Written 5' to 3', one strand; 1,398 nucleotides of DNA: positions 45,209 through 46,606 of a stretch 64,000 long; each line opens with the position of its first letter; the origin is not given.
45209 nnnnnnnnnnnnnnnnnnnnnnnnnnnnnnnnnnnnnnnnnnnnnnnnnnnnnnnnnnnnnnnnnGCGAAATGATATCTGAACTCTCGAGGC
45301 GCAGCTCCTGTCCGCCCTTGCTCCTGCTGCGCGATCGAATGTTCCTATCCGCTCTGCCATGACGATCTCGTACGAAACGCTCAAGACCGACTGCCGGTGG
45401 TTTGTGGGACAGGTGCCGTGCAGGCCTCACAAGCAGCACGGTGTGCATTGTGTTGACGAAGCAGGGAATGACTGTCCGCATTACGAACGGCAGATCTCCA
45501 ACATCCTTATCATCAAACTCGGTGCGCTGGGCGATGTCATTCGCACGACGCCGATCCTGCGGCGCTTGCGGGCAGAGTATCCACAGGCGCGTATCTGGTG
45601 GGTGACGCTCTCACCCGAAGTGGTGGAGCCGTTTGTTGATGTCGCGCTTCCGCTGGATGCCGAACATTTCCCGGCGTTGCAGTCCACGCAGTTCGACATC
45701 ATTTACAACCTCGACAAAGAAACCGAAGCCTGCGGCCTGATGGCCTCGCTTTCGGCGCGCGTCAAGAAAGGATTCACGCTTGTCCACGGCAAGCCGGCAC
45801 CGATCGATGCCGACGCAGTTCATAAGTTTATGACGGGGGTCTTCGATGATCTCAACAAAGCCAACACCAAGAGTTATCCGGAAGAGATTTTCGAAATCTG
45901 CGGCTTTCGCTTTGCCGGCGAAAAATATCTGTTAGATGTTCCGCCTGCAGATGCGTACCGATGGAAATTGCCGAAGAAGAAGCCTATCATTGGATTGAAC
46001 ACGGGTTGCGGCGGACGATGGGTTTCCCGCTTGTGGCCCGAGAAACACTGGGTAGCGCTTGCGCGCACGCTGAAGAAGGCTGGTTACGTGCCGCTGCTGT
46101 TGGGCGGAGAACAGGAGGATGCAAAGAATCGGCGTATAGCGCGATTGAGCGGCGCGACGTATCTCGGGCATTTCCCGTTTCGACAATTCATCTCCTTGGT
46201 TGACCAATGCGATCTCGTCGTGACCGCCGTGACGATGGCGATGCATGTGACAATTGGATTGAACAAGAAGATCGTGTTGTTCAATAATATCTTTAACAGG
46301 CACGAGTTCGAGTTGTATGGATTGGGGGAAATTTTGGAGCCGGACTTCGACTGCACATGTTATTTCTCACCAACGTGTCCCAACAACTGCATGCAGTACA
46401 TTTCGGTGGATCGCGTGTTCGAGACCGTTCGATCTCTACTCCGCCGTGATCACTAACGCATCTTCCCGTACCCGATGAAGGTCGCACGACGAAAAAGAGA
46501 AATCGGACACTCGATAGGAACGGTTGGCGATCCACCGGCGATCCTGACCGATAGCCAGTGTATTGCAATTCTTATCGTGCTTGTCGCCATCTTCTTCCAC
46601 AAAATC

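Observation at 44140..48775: CsbB/GtrB-like GT2 plus YfhO GT-C pair: a periplasmic polymer glycosylation module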

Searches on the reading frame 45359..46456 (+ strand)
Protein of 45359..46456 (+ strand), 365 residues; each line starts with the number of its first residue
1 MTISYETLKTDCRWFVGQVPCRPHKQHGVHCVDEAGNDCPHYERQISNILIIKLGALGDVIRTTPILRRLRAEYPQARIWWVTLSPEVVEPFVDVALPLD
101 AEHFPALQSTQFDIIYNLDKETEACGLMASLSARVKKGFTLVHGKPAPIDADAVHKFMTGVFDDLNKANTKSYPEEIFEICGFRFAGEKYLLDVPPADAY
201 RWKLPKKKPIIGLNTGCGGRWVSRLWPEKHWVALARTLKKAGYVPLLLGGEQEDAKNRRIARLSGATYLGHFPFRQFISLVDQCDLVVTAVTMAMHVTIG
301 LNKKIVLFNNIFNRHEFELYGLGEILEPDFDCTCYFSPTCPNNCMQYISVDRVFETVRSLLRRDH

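Call 3: search_protein_families(library=pfam, proteins=[window:45359-46456:+], max_evalue=0.01)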
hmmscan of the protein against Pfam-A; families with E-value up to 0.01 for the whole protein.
window:45359-46456:+ (365 aa): 1 family
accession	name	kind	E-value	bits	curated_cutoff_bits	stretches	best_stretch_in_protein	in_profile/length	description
PF01075.23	Glyco_transf_9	-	3.6e-12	46.6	22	1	106-306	7-206/247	Glycosyltransferase family 9 (heptosyltransferase)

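Call 9: search_protein_families(library=ncbifam, proteins=[window:45359-46456:+], max_evalue=0.01)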
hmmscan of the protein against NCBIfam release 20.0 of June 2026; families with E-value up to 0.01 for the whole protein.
window:45359-46456:+ (365 aa): 6 families
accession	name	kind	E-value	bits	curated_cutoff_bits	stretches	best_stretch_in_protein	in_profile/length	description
TIGR02193.1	heptsyl_trn_I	equivalog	3.5e-15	56.1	185.3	2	223-310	193-283/320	lipopolysaccharide heptosyltransferase I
TIGR02195.1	heptsyl_trn_II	equivalog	5.5e-14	52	134.6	1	200-361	166-338/339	lipopolysaccharide heptosyltransferase II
NF008162.0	PRK10916.1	equivalog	1e-09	38.1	569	1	202-306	174-284/348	ADP-heptose--LPS heptosyltransferase RfaF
TIGR02201.1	heptsyl_trn_III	equivalog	1.7e-08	33.9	170.2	1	49-79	2-32/344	putative lipopolysaccharide heptosyltransferase III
NF007742.0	PRK10422.1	equivalog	1.2e-06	27.6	467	1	44-79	3-38/352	lipopolysaccharide core heptosyltransferase RfaQ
NF008204.0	PRK10964.1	equivalog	2.7e-06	26.7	437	1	224-307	192-278/322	lipopolysaccharide heptosyltransferase RfaC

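Call 18: search_solved_structures(query=window:45359-46456:+, max_evalue=0.01)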
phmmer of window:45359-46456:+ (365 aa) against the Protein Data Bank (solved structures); distinct sequences matched with E-value up to 0.01: 5.
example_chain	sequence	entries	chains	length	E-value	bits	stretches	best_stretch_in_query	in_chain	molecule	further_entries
1psw_A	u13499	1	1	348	6.4e-07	32.2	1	201-307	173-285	ADP-HEPTOSE LPS HEPTOSYLTRANSFERASE II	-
3tov_A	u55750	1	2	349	0.00054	22.5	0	210-308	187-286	Glycosyl transferase family 9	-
6dfe_A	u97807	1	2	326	0.0057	19.2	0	224-303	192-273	ADP-heptose--LPS heptosyltransferase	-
2gt1_A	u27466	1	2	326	0.0057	19.2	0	224-303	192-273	Lipopolysaccharide heptosyltransferase-1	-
2h1f_A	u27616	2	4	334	0.0062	19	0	224-303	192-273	Lipopolysaccharide heptosyltransferase-1 | Lipopolysaccharide heptosyltransferase 1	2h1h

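Call 24: find_homologous_proteins(query=window:45359-46456:+, max_evalue=0.00001)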
Query window:45359-46456:+ (365 aa): 4616 proteins with E <= 0.00001 among 8000 candidates; the best 120 are listed.
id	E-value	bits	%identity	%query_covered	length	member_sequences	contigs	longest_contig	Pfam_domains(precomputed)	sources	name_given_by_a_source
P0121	2.7e-226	769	88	99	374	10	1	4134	PF01075.24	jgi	jgi:ADP-heptose:LPS heptosyltransferase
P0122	8.4e-217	738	85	99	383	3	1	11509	PF01075.24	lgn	-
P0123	1.5e-214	731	84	99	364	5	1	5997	PF01075.24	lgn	-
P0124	1.9e-209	714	81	98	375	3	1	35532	PF01075.24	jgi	jgi:heptosyltransferase-2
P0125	4.5e-205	699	80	98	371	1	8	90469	PF01075.24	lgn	-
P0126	4.1e-201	686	80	99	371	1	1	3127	PF01075.24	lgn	-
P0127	7.0e-200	682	79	99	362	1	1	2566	PF01075.24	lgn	-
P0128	1.4e-199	681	79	98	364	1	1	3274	PF01075.24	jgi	jgi:ADP-heptose:LPS heptosyltransferase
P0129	3.5e-199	680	79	98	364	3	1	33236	PF01075.24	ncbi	-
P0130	1.9e-198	677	78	99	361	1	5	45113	PF01075.24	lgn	-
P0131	1.4e-197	675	78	99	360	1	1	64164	PF01075.24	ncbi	-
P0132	7.3e-196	669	77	99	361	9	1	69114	PF01075.24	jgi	jgi:heptosyltransferase-2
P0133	4.9e-194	663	76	99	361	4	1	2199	PF01075.24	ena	-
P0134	6.8e-187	639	75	98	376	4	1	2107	PF01075.24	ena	-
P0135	9.7e-187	639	74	99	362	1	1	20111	PF01075.24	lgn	-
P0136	1.5e-186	638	74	98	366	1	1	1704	PF01075.24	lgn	-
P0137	1.7e-185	635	75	98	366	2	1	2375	PF01075.24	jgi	jgi:heptosyltransferase-2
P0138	8.4e-185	633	74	97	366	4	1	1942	PF01075.24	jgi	jgi:ADP-heptose:LPS heptosyltransferase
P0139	1.3e-184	632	74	98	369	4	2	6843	PF01075.24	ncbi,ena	ncbi:MAG: glycosyltransferase family 9 protein [Bacteroidota bacterium]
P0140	4.8e-184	630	75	97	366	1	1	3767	PF01075.24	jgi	jgi:heptosyltransferase-2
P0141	2.8e-183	628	73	99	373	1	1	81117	PF01075.24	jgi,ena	-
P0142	7.9e-183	626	72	99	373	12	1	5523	PF01075.24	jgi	jgi:heptosyltransferase-2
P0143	1.2e-182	625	72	98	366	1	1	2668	PF01075.24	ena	-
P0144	2.1e-182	625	72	98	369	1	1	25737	PF01075.24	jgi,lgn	jgi:heptosyltransferase-2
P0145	3.2e-182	624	73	98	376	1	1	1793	PF01075.24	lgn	-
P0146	2.1e-181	621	72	98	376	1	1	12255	PF01075.24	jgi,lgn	jgi:heptosyltransferase-2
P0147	4.1e-181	620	71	98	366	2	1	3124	PF01075.24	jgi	-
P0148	7.2e-181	620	72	98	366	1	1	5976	PF01075.24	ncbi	-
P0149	2.6e-180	618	73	98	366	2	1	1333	PF01075.24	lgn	-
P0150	3.4e-180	617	72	98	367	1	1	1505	PF01075.24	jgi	jgi:heptosyltransferase-2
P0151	7.4e-180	616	70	98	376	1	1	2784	PF01075.24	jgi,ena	-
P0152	2.9e-179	614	72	98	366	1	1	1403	PF01075.24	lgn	-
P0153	4.3e-179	614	72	97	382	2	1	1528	PF01075.24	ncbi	-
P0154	4.4e-179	614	72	97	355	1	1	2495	PF01075.24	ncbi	ncbi:MAG: glycosyltransferase family 9 protein, partial [Bacteroidota bacterium]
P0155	4.7e-179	614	72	98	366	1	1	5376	PF01075.24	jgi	jgi:ADP-heptose:LPS heptosyltransferase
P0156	5.4e-179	613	73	98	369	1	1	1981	PF01075.24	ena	-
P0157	1.8e-178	612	70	98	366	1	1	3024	PF01075.24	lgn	-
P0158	2.2e-178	611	71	98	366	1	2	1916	PF01075.24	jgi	jgi:heptosyltransferase-2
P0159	6.1e-178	610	71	98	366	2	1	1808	PF01075.24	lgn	-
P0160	1.6e-177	609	72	98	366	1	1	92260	PF01075.24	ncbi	ncbi:MAG: glycosyltransferase family 9 protein [Bacteroidota bacterium]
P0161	2.2e-177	608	72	98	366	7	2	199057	PF01075.24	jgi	jgi:ADP-heptose:LPS heptosyltransferase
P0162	2.3e-177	608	69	98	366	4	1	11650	PF01075.24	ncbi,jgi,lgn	-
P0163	2.6e-177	608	71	98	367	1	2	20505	PF01075.24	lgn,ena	-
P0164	3.4e-177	608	72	98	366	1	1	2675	PF01075.24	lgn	-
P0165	5.1e-177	607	72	97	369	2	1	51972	PF01075.24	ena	-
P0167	5.7e-177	607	70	98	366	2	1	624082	PF01075.24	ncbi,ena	-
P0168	5.8e-177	607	71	96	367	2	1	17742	PF01075.24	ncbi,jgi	-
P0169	9.6e-177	606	71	98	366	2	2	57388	PF01075.24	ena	-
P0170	1.7e-176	605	72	98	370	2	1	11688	PF01075.24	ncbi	-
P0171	1.7e-176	605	71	98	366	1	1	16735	PF01075.24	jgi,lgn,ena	-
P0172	2.1e-176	605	71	98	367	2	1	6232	PF01075.24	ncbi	-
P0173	2.3e-176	605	71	96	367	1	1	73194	PF01075.24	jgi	-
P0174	3.1e-176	604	71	98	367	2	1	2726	PF01075.24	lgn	-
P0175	4.3e-176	604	70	98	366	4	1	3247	PF01075.24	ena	-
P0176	4.3e-176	604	71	98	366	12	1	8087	PF01075.24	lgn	-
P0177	4.5e-176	604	69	97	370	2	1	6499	PF01075.24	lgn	-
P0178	1.3e-175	602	70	97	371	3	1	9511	PF01075.24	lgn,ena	-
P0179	1.8e-175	602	71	98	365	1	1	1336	PF01075.24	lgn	-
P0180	2.5e-175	601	70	98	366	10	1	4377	PF01075.24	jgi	jgi:heptosyltransferase-2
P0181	3.9e-175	601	69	98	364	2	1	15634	PF01075.24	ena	-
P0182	5.3e-175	600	70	98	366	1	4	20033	PF01075.24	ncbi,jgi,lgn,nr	ncbi:MAG TPA: glycosyltransferase family 9 protein [Bacteroidetes bacterium]|nr:glycosyltransferase 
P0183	5.3e-175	600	70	97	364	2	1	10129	PF01075.24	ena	-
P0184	5.6e-175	600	68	98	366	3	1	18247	PF01075.24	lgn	-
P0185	7.4e-175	600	69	99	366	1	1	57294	PF01075.24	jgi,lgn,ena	-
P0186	1.5e-174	599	68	98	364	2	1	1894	PF01075.24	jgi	-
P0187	1.6e-174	599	69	97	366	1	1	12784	PF01075.24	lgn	-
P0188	2.1e-174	598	69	98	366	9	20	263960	PF01075.24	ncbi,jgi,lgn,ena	jgi:heptosyltransferase-2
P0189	3.8e-174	597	70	98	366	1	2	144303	PF01075.24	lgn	-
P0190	4.0e-174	597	70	97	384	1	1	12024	PF01075.24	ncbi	-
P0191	4.9e-174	597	70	98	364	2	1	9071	PF01075.24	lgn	-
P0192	6.3e-174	597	70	98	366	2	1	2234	PF01075.24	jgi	jgi:ADP-heptose:LPS heptosyltransferase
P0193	8.7e-174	596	68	98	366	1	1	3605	PF01075.24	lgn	-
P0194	1.1e-173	596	69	97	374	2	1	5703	PF01075.24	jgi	jgi:ADP-heptose:LPS heptosyltransferase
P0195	2.4e-173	595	69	99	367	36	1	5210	PF01075.24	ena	-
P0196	2.4e-173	595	69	97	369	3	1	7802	PF01075.24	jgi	-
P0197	2.8e-173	595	69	97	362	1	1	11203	PF01075.24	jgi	jgi:ADP-heptose:LPS heptosyltransferase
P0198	4.7e-173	594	68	97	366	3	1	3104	PF01075.24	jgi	-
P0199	5.4e-173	594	68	98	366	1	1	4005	PF01075.24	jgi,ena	-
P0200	6.1e-173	594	69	98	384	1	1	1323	PF01075.24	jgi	jgi:heptosyltransferase-2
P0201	1.2e-172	593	68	98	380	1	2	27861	PF01075.24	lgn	-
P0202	1.3e-172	592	69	98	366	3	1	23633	PF01075.24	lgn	-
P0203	1.3e-172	592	68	99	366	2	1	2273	PF01075.24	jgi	-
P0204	1.5e-172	592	70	98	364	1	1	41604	PF01075.24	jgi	jgi:ADP-heptose:LPS heptosyltransferase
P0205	3.3e-172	591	69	99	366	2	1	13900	PF01075.24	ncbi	-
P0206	3.4e-172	591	69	97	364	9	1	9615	PF01075.24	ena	-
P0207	4.3e-172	591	68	97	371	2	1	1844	PF01075.24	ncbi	-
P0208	6.8e-172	590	67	98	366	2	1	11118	PF01075.24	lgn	-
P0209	1.0e-171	590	68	99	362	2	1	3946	PF01075.24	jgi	jgi:heptosyltransferase-2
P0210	1.0e-171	589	67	99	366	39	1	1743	PF01075.24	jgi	jgi:heptosyltransferase-2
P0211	1.2e-171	589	68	98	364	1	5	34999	PF01075.24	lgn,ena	-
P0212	1.3e-171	589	67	99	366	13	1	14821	PF01075.24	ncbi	-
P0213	1.7e-171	589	68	98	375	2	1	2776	PF01075.24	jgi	jgi:heptosyltransferase-2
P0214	1.7e-171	589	70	97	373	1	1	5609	PF01075.24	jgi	jgi:ADP-heptose:LPS heptosyltransferase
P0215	1.8e-171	589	69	98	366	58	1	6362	PF01075.24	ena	-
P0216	2.7e-171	588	66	99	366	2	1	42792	PF01075.24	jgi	jgi:ADP-heptose:LPS heptosyltransferase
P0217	2.9e-171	588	68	98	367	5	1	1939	PF01075.24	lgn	-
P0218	3.0e-171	588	69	97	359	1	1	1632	PF01075.24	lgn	-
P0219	3.8e-171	588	69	97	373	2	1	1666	PF01075.24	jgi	jgi:ADP-heptose:LPS heptosyltransferase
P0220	4.0e-171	588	69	97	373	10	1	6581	PF01075.24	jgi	jgi:ADP-heptose:LPS heptosyltransferase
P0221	4.0e-171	588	68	98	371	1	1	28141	PF01075.24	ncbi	-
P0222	4.3e-171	587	67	99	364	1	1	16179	PF01075.24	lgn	-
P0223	7.3e-171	587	69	98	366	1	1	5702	PF01075.24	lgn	-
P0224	7.9e-171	587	66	99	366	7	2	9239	PF01075.24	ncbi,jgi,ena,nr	ncbi:MAG TPA: glycosyltransferase family 9 protein [Bacteroidota bacterium]|nr:glycosyltransferase f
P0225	8.0e-171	587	69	97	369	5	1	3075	PF01075.24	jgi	jgi:ADP-heptose:LPS heptosyltransferase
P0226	8.4e-171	586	69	97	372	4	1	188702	PF01075.24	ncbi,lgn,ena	ncbi:MAG: glycosyltransferase family 9 protein [Bacteroidota bacterium]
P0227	9.0e-171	586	69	98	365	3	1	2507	PF01075.24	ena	-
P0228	9.7e-171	586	70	96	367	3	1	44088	PF01075.24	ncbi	ncbi:MAG TPA: glycosyltransferase family 9 protein [Bacteroidota bacterium]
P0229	1.2e-170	586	69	97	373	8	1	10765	PF01075.24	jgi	jgi:ADP-heptose:LPS heptosyltransferase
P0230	1.2e-170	586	67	98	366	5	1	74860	PF01075.24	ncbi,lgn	-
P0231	2.1e-170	585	68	98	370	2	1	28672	PF01075.24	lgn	-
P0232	2.2e-170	585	68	98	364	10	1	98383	PF01075.24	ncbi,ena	-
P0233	2.6e-170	585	68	98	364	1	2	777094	PF01075.24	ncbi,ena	ncbi:MAG: glycosyltransferase family 9 protein [Bacteroidota bacterium]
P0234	3.9e-170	584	67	97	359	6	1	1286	PF01075.24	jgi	jgi:ADP-heptose:LPS heptosyltransferase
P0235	6.3e-170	584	69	98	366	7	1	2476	PF01075.24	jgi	-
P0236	6.3e-170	584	68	97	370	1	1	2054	PF01075.24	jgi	jgi:ADP-heptose:LPS heptosyltransferase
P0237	1.0e-169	583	66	99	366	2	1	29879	PF01075.24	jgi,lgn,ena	-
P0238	1.8e-169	582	66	99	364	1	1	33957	PF01075.24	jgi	jgi:ADP-heptose:LPS heptosyltransferase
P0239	2.2e-169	582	66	97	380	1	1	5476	PF01075.24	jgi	jgi:ADP-heptose:LPS heptosyltransferase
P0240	2.4e-169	582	67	99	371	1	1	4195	PF01075.24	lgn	-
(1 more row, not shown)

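Call 28: find_related_loci(query=A2, collection=genome_contigs, flank=6000)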
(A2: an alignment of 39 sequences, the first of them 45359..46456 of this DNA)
Query A2 (365 aa) in genome_contigs; peptide patterns used: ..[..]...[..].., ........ (x = any residue, [..] = any of these).
600 stretches matched a pattern (row limit reached: there are more); 544 encode a relative of the query (tblastn E <= 1e-3); the best 80 are kept; 80 distinct loci.
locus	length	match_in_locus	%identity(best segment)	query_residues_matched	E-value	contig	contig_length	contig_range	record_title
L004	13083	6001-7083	86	1-361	0e+0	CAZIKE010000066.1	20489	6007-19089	MAG TPA_asm: uncultured Chitinophagales bacterium isolate SRP290908_co1_392 genome assembly, contig: NODE_3405_length_20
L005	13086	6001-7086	85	1-362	0e+0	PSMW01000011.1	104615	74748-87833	MAG: Ignavibacteria bacterium isolate ERB_28_1 NODE_28_length_104615_cov_5.101894, whole genome shotgun sequence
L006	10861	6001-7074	79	3-361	0e+0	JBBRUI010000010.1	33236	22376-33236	MAG: Bacteroidota bacterium isolate La3_concoct.179 La3_concoct.179_K_1174244_L_33236_cov_11.0000, whole genome shotgun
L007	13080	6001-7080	78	1-361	0e+0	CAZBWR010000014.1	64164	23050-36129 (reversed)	MAG TPA_asm: uncultured Chitinophagales bacterium isolate SRP287453_co1_248 genome assembly, contig: NODE_648_length_641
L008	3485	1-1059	72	9-361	0e+0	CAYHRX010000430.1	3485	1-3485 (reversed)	MAG TPA_asm: uncultured Chitinophagales bacterium isolate ERP119705_co14_37 genome assembly, contig: NODE_60902_length_3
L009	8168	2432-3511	71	4-363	1e-178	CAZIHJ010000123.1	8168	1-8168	MAG TPA_asm: uncultured Chitinophagales bacterium isolate SRP287453_co1_97 genome assembly, contig: NODE_17045_length_81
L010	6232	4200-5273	71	4-361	3e-179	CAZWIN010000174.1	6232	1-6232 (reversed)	MAG TPA_asm: uncultured Chitinophagales bacterium isolate SRP237561_co1_5 genome assembly, contig: NODE_26643_length_623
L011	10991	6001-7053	71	8-358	4e-177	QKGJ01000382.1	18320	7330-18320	MAG: Ignavibacteria bacterium isolate SZUA-525 scaffold_8278, whole genome shotgun sequence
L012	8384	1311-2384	72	4-361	2e-176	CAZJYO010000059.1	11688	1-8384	MAG TPA_asm: uncultured Chitinophagales bacterium isolate SRP237561_co1_266 genome assembly, contig: NODE_10351_length_1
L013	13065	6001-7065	70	4-358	5e-176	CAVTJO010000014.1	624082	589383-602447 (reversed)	MAG: uncultured Bacteroidetes bacterium isolate MFD05942.bin.1.467 genome assembly, contig: contig_54901, whole genome s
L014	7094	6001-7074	68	4-361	3e-175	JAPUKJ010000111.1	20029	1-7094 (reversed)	MAG: Ignavibacteria bacterium isolate KW1-S15_2 KW1-S15_2_cg111, whole genome shotgun sequence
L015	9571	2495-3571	69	4-362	1e-174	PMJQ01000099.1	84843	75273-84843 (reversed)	MAG: Ignavibacteriae bacterium isolate fen_1277 73.20120600_E2D.52_contig_1134, whole genome shotgun sequence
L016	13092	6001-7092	67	1-365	1e-173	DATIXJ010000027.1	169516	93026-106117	MAG TPA_asm: Bacteroidota bacterium isolate SMAG_U15246 k141_4700919, whole genome shotgun sequence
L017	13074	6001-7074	70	4-361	8e-173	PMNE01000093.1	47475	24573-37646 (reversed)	MAG: Ignavibacteriae bacterium isolate fen_1260 73.20100900_E3D.23_contig_2111, whole genome shotgun sequence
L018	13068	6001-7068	68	6-361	5e-172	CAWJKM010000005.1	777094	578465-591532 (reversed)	MAG: Ignavibacteriota bacterium isolate MFD05942.bin.1.94 genome assembly, contig: contig_23995, whole genome shotgun se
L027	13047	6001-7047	69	8-356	2e-169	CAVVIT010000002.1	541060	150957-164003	MAG: Ignavibacteriota bacterium isolate MFD01476.bin.1.164 genome assembly, contig: contig_13452, whole genome shotgun s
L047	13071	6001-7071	64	1-362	7e-162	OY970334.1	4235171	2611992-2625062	MAG: uncultured Bacteroidetes bacterium isolate MFD05512.bin.c.1 genome assembly, chromosome: 1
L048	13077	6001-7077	64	1-361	1e-161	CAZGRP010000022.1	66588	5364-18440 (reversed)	MAG TPA_asm: uncultured Cytophagia bacterium isolate SRP216583_co2_59 genome assembly, contig: NODE_172_length_66588_cov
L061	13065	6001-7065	67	8-361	4e-160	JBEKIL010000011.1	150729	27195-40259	MAG: Bacteroidota bacterium isolate SPRUCE 29 SPRUCE_29_11, whole genome shotgun sequence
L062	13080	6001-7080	64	1-361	2e-160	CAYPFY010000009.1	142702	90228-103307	MAG TPA_asm: uncultured Chlorobiaceae bacterium isolate binchicken_co185_251 genome assembly, contig: NODE_139_length_14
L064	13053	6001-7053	66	8-363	2e-159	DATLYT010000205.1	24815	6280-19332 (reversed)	MAG TPA_asm: Bacteroidota bacterium isolate SMAG_U13279 k141_148567, whole genome shotgun sequence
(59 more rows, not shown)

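Call 67: search_protein_families(library=pfam, proteins=[L027:9391-10308:+, L027:10312-11046:+, L047:8263-9084:+, L047:9186-10445:+, L047:10445-11161:+, L047:11562-12389:+, L047:2872-4392:-, L047:1084-2439:-], max_evalue=0.0001)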
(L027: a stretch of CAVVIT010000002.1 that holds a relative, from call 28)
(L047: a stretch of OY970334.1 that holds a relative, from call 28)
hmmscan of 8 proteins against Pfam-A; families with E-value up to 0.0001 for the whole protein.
L027:9391-10308:+ (305 aa): 2 families
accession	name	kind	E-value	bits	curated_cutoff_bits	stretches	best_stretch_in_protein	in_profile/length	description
PF00535.33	Glycos_transf_2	-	2.9e-32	112.4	23.3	1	3-163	1-165/168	Glycosyl transferase family 2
PF13641.12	Glyco_tranf_2_3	-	2.1e-07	31.6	27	1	2-168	3-177/230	Glycosyltransferase like family 2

L027:10312-11046:+ (244 aa): 6 families
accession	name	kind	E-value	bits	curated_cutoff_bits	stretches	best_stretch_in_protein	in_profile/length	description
PF13489.12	Methyltransf_23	-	2.6e-20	73.2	27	1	25-172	8-164/164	Methyltransferase domain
PF08241.18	Methyltransf_11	-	7.1e-13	49.5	21.2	1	43-131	1-95/95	Methyltransferase domain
PF13649.12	Methyltransf_25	-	4.1e-12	47.1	27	1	42-127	1-97/97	Methyltransferase domain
PF08242.18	Methyltransf_12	-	1e-11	45.9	30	1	43-128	1-97/98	Methyltransferase domain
PF13847.12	Methyltransf_31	-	2.3e-07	31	27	1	40-137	5-119/145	Methyltransferase domain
PF07021.18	MetW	-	7.8e-07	29.3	21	1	37-148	12-123/193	Methionine biosynthesis protein MetW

L047:8263-9084:+ (273 aa): 9 families
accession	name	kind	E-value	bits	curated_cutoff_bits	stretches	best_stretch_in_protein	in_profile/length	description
PF13847.12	Methyltransf_31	-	8.1e-18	64.9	27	1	56-161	6-115/145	Methyltransferase domain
PF08241.18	Methyltransf_11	-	1.1e-15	58.4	21.2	1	59-155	2-95/95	Methyltransferase domain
PF13649.12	Methyltransf_25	-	6.3e-15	56.1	27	1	59-151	3-97/97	Methyltransferase domain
PF13489.12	Methyltransf_23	-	1.8e-14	54.3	27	1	41-201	10-163/164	Methyltransferase domain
PF08242.18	Methyltransf_12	-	3.6e-14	53.7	30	1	59-152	2-97/98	Methyltransferase domain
PF02353.26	CMAS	-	1.1e-06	28.6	27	1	56-202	65-215/273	Mycolic acid cyclopropane synthetase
PF00891.24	Methyltransf_2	-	8e-06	25.8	22.3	1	56-156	65-165/210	O-methyltransferase domain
PF05175.20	MTS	-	1.1e-05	25.6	23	1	57-157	35-140/170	Methyltransferase small domain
PF03848.20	TehB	-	3e-05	24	20.4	1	54-155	31-132/193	Tellurite resistance protein TehB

L047:9186-10445:+ (419 aa): 3 families
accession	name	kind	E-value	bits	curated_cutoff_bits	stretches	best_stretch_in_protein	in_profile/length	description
PF01435.24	Peptidase_M48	-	9.4e-31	107.5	20.3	1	215-418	1-184/186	Peptidase family M48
PF16491.10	Peptidase_M48_N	-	7.8e-28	98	27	1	59-212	25-179/179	CAAX prenyl protease N-terminal, five membrane helices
PF05569.17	Peptidase_M56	-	6.5e-06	26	31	1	209-304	128-218/296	BlaR1 peptidase M56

L047:10445-11161:+ (238 aa): 1 family
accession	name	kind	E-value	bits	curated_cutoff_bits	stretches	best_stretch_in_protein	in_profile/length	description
PF01553.26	Acyltransferase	-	1.5e-34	119.1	23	1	56-180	2-131/132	Acyltransferase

L047:11562-12389:+ (275 aa): 2 families
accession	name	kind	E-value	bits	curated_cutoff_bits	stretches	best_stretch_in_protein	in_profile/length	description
PF02348.25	CTP_transf_3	-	1.7e-57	195.2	22.6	1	27-243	1-217/217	Cytidylyltransferase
PF12804.13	NTP_transf_3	-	5.3e-11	43.4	27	1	41-149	15-124/160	MobA-like NTP transferase domain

L047:2872-4392:- (506 aa): 2 families
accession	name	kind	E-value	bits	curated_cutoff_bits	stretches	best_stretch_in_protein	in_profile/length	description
PF00501.34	AMP-binding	-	2.1e-66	224.7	29.9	1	9-367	3-384/384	AMP-binding enzyme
PF13193.12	AMP-binding_C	-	4.4e-10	40.8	24.5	1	430-489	13-76/76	AMP-binding enzyme C-terminal domain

L047:1084-2439:- (451 aa): 0 families

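Call 70: predict_structure(alignment_id=A2)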
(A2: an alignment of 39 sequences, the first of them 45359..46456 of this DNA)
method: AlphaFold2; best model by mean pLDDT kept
length: 365 residues; sequences in the alignment: 39
mean_pLDDT: 85.0   pTM: 0.83
mean pLDDT of the five models: 85.0, 83.2, 82.8, 82.3, 77.0
residues with pLDDT >= 90: 165; 70-90: 156; 50-70: 34; < 50: 10
segments of 3 or more residues with pLDDT < 50: 160-166
pLDDT, mean of each block of 10 residues (from residue 1): 64 77 80 80 91 87 93 94 89 90 89 95 94 97 93 71 49 86 90 77 91 80 76 98 95 93 97 89 93 83 85 74 85 67 84 96 66
secondary structure, 60 per line:
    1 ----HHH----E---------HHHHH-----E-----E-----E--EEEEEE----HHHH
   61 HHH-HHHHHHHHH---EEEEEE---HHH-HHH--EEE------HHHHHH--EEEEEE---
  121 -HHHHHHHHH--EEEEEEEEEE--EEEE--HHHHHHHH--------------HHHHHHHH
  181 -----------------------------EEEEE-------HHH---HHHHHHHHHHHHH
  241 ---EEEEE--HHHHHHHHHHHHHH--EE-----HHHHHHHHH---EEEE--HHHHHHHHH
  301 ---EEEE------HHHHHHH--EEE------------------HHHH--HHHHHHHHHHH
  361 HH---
elements in order: H22-26 E47-52 H57-63 H65-73 E77-82 E95-97 H104-109 E112-117 H122-130 E133-142 E145-148 H151-158 H173-180 E210-214 H228-240 E244-248 H251-264 H274-282 E286-289 H292-300 E304-307 H314-320 E323-325 H344-347 H350-362
